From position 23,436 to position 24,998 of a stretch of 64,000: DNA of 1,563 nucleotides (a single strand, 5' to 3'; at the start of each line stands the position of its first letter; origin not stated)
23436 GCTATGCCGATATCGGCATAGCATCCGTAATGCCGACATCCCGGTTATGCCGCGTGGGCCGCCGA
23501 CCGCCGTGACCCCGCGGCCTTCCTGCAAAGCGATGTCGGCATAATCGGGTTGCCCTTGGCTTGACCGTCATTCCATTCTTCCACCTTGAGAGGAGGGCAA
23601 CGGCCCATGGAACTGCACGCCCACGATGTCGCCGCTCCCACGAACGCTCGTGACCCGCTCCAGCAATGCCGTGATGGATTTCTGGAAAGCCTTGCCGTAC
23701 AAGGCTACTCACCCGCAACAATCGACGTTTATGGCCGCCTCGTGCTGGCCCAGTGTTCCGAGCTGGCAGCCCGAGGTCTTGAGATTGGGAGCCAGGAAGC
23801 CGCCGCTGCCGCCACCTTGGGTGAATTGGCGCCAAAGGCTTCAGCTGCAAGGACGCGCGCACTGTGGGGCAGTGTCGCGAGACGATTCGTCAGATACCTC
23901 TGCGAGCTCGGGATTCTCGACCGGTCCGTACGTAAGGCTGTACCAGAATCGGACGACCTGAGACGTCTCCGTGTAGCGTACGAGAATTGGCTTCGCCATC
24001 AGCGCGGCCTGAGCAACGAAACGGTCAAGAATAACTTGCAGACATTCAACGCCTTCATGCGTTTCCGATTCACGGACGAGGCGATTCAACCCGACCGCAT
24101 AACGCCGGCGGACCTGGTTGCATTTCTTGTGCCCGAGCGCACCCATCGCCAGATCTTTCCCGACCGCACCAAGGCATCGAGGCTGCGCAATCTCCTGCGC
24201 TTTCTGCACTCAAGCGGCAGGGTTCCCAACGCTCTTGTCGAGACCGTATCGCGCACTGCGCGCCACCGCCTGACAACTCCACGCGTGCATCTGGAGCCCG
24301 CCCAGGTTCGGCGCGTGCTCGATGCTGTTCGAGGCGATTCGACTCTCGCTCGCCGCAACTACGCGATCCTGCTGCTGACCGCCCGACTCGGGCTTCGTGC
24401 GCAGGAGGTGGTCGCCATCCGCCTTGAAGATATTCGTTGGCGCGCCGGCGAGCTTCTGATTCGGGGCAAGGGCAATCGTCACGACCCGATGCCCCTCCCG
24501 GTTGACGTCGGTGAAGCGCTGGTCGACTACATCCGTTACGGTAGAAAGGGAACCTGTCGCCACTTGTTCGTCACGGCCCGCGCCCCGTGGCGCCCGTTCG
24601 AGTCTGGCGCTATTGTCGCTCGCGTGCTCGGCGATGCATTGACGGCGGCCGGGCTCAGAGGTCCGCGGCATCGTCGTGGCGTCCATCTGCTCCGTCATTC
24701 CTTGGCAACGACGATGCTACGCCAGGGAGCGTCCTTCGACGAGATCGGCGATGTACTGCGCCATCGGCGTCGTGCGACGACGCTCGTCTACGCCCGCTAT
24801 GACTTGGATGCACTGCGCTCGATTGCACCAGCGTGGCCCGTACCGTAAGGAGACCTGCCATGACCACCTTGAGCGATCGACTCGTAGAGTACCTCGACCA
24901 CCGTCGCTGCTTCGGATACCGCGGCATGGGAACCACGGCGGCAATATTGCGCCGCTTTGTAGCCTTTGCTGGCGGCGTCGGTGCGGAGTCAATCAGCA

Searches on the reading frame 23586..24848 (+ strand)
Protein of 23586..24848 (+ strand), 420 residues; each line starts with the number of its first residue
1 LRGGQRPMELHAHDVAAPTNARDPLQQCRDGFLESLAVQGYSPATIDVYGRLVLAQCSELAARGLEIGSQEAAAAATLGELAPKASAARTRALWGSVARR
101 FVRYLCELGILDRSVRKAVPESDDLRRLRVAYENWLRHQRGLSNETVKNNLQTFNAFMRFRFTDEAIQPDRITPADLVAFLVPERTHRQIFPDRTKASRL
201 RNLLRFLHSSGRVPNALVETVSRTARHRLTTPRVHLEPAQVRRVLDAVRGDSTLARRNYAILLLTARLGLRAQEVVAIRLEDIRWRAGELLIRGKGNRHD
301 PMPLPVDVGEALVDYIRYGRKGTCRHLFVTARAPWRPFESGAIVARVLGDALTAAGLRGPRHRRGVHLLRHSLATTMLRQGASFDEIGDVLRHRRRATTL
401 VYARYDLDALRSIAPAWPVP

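Call 13: search_protein_families(library=pfam, proteins=[window:23586-24848:+])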
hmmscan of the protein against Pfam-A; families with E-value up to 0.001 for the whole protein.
window:23586-24848:+ (420 aa): 2 families
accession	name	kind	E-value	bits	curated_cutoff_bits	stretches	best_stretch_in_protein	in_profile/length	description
PF00589.27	Phage_integrase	-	5.7e-20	72.2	27.1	1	236-404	3-167/172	Phage integrase family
PF02899.23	Phage_int_SAM_1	-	1.6e-07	31.9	22.3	0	131-208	3-80/83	Phage integrase, N-terminal SAM-like domain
